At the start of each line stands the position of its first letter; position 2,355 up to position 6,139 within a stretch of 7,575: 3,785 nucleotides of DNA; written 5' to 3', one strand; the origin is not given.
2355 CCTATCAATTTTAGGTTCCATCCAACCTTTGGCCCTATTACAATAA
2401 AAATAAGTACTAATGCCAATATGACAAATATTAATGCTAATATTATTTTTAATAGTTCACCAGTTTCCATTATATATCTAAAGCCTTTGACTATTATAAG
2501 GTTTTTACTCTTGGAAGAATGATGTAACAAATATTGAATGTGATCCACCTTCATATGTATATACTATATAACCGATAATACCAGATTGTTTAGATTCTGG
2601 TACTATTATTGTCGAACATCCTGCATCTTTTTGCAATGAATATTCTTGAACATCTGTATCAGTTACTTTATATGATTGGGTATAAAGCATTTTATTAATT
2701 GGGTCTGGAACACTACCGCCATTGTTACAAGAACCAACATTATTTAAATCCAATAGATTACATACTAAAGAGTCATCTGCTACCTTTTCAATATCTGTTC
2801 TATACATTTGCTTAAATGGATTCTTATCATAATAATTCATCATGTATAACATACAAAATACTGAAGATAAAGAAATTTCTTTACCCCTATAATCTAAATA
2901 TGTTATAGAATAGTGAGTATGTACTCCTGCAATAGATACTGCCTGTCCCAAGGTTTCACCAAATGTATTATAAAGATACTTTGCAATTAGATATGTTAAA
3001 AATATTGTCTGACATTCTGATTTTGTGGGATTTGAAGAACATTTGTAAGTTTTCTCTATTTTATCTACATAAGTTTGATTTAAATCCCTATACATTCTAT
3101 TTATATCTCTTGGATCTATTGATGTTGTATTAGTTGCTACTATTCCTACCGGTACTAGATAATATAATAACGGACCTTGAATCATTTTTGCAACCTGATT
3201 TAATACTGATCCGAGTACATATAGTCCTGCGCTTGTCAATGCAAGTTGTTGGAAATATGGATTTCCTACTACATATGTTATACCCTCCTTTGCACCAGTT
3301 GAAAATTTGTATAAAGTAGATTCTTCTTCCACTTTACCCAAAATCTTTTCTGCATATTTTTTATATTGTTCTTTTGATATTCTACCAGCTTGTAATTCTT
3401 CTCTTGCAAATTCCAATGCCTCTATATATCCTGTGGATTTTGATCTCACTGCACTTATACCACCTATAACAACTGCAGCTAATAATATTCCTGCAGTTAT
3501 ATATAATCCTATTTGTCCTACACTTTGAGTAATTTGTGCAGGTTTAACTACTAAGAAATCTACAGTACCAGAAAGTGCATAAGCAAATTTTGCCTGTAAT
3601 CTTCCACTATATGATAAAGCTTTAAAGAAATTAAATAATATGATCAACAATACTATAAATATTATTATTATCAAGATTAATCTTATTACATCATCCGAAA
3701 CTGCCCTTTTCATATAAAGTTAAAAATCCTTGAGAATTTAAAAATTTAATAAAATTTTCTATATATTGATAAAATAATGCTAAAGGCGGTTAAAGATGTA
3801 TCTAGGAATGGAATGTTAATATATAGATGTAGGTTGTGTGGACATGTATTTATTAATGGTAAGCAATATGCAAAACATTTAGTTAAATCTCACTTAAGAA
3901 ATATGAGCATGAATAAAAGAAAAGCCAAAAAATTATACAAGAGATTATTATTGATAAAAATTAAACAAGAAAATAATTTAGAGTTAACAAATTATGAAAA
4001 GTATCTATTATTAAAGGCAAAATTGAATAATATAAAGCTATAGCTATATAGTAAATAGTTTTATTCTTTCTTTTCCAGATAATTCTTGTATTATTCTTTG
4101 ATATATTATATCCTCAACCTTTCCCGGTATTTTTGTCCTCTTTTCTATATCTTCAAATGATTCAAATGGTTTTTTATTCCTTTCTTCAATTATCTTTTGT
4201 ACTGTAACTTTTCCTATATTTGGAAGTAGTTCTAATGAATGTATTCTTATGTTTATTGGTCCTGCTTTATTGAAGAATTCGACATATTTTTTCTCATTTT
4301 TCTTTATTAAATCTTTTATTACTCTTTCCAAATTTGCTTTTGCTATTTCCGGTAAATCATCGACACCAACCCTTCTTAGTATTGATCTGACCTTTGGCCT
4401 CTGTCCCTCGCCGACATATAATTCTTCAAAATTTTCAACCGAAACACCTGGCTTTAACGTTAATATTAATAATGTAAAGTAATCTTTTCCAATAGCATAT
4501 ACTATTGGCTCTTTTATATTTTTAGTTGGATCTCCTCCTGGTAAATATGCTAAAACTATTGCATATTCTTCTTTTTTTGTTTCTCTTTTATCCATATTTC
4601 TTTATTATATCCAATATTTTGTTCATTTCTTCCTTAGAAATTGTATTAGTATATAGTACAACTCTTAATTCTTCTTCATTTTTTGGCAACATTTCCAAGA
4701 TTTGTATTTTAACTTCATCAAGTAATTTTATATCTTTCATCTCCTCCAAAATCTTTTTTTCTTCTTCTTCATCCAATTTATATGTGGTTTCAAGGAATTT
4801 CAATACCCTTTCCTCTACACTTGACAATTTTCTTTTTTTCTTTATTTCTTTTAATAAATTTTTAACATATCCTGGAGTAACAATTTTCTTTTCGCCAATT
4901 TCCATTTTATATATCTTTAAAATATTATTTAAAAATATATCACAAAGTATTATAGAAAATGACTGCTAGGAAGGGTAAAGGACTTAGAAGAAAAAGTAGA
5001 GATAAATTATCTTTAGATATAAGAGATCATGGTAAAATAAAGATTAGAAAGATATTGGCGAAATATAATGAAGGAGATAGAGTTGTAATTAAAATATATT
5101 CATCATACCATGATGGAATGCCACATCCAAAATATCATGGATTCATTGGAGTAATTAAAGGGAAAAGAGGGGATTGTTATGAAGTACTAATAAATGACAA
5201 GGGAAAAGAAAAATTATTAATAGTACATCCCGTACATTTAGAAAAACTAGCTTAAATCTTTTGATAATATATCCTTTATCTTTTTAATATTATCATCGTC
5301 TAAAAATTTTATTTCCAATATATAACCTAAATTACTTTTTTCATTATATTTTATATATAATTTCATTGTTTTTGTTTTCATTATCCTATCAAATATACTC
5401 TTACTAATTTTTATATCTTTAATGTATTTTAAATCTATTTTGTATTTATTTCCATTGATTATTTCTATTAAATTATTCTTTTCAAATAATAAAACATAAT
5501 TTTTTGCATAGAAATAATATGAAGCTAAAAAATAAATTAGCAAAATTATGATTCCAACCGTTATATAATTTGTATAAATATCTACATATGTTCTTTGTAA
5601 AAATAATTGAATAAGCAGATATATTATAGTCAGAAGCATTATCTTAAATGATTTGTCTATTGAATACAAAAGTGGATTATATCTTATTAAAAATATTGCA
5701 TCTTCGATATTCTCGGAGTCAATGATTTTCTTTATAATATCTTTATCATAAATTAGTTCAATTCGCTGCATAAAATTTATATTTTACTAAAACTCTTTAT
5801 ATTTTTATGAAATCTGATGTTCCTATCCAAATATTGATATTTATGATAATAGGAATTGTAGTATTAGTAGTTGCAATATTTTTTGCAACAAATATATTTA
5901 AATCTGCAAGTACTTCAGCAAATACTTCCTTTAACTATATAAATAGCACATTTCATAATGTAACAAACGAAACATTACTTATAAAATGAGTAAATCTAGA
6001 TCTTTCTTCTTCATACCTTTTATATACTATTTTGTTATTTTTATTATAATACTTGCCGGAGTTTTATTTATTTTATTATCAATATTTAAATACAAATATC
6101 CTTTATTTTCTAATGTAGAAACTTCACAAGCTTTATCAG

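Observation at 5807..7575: Second 'mini-protein plus large anchored ectoprotein' module, including an ORF of at least 530 codons absent from the ORF track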

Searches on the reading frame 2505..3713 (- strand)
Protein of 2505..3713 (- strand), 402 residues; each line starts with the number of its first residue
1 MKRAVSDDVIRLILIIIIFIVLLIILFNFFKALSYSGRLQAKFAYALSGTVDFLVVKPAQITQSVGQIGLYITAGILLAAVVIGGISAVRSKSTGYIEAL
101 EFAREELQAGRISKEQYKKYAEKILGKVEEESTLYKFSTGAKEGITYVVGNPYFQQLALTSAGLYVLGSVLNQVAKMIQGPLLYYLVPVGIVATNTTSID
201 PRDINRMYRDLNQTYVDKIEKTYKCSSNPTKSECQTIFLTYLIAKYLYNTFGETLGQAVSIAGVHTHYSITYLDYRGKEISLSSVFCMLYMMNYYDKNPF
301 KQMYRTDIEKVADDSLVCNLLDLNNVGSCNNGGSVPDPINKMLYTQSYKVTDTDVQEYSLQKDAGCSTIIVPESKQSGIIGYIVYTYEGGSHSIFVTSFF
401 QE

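Call 7: search_protein_families(library=pfam, proteins=[window:2505-3713:-], max_evalue=1)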
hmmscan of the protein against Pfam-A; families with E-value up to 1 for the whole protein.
window:2505-3713:- (402 aa): 1 family
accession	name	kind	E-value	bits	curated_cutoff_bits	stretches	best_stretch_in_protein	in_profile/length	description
PF04725.17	PsbR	-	0.89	10.4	22.5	0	109-171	27-90/98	Photosystem II 10 kDa polypeptide PsbR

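Call 8: search_protein_families(library=ncbifam, proteins=[window:2505-3713:-], max_evalue=1)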
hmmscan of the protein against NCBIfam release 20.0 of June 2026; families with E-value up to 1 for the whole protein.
window:2505-3713:- (402 aa): 0 families

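Call 11: find_encoding_contigs(protein=window:2505-3710:-, flank=10000, max_places=6)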
Protein window:2505-3710:- (401 aa): no gene with exactly this product is on record in the collection.

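Call 13: find_encoding_contigs(protein=window:2508-3713:-, flank=10000, max_places=6)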
Protein window:2508-3713:- (402 aa): no gene with exactly this product is on record in the collection.

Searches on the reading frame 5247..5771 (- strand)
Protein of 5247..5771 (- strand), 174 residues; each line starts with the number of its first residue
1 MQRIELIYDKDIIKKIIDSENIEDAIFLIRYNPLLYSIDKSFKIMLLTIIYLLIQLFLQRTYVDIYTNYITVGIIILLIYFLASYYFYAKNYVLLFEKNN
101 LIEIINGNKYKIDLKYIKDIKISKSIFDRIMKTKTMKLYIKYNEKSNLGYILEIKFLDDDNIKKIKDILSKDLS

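Call 7: search_protein_families(library=pfam, proteins=[window:5247-5771:-], max_evalue=1)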
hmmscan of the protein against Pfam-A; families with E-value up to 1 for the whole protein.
window:5247-5771:- (174 aa): 1 family
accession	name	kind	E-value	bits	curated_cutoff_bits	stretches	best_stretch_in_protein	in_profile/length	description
PF03703.20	bPH_2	-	0.0032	18.1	22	1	109-168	24-77/78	Bacterial PH domain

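Call 8: search_protein_families(library=ncbifam, proteins=[window:5247-5771:-], max_evalue=1)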
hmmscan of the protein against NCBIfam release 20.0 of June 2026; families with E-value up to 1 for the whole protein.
window:5247-5771:- (174 aa): 0 families

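Call 10: find_encoding_contigs(protein=window:5247-5768:-, flank=10000, max_places=6)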
Protein window:5247-5768:- (173 aa): no gene with exactly this product is on record in the collection.

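Call 12: find_encoding_contigs(protein=window:5250-5771:-, flank=10000, max_places=6)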
Protein window:5250-5771:- (174 aa): no gene with exactly this product is on record in the collection.

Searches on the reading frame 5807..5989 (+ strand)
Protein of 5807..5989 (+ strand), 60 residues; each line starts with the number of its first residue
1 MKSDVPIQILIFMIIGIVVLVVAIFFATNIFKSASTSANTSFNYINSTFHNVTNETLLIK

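Call 7: search_protein_families(library=pfam, proteins=[window:5807-5989:+], max_evalue=1)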
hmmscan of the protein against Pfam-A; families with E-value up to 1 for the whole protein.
window:5807-5989:+ (60 aa): 5 families
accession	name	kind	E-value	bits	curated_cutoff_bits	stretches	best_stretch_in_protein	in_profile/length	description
PF07666.16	MpPF26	-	0.0048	17.3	37.2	1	10-51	13-54/75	M penetrans paralogue family 26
PF20556.3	DUF6768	-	0.071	13.3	27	1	9-45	44-80/123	Family of unknown function (DUF6768)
PF13755.11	Sensor_TM1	-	0.074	13.3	26.6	1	7-29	14-36/68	Sensor N-terminal transmembrane domain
PF11021.13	DUF2613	-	0.096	13.2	22.1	1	14-41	11-39/55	Protein of unknown function (DUF2613)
PF20712.2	CyanoTRADDas_TM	-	0.39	11.3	24.3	1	10-30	14-34/68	Cyanobacterial TRADD-N associated 2-Transmembrane domain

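Call 8: search_protein_families(library=ncbifam, proteins=[window:5807-5989:+], max_evalue=1)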
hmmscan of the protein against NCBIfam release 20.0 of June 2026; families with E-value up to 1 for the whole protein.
window:5807-5989:+ (60 aa): 4 families
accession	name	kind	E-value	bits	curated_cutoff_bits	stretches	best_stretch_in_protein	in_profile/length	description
NF007887.0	PRK10591.2-1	equivalog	0.003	17.6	144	1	3-33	13-43/101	hypothetical protein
NF033904.1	LlsX_fam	subfamily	0.0051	16.9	29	1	6-55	7-55/90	LlsX family protein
NF040668.1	regulator_TseB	equivalog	0.039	13.6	200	1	9-38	5-34/161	cell wall elongation/penicillin-binding protein regulator TseB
TIGR04430.1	OM_asym_MlaD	equivalog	0.047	13.5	135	1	13-53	7-49/146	outer membrane lipid asymmetry maintenance protein MlaD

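Call 9: find_encoding_contigs(protein=window:5807-5986:+, flank=10000, max_places=6)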
Protein seq(60 aa) (60 aa): 1 contig read that carries it; 1 place shown.
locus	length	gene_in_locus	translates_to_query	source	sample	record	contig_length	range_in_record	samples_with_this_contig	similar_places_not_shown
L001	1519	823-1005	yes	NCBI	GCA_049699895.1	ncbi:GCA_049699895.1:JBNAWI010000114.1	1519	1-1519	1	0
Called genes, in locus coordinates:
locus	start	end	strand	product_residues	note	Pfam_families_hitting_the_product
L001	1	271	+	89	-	PF01157:Ribosomal_L21e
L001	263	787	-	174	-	-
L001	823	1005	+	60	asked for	-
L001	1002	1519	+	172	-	?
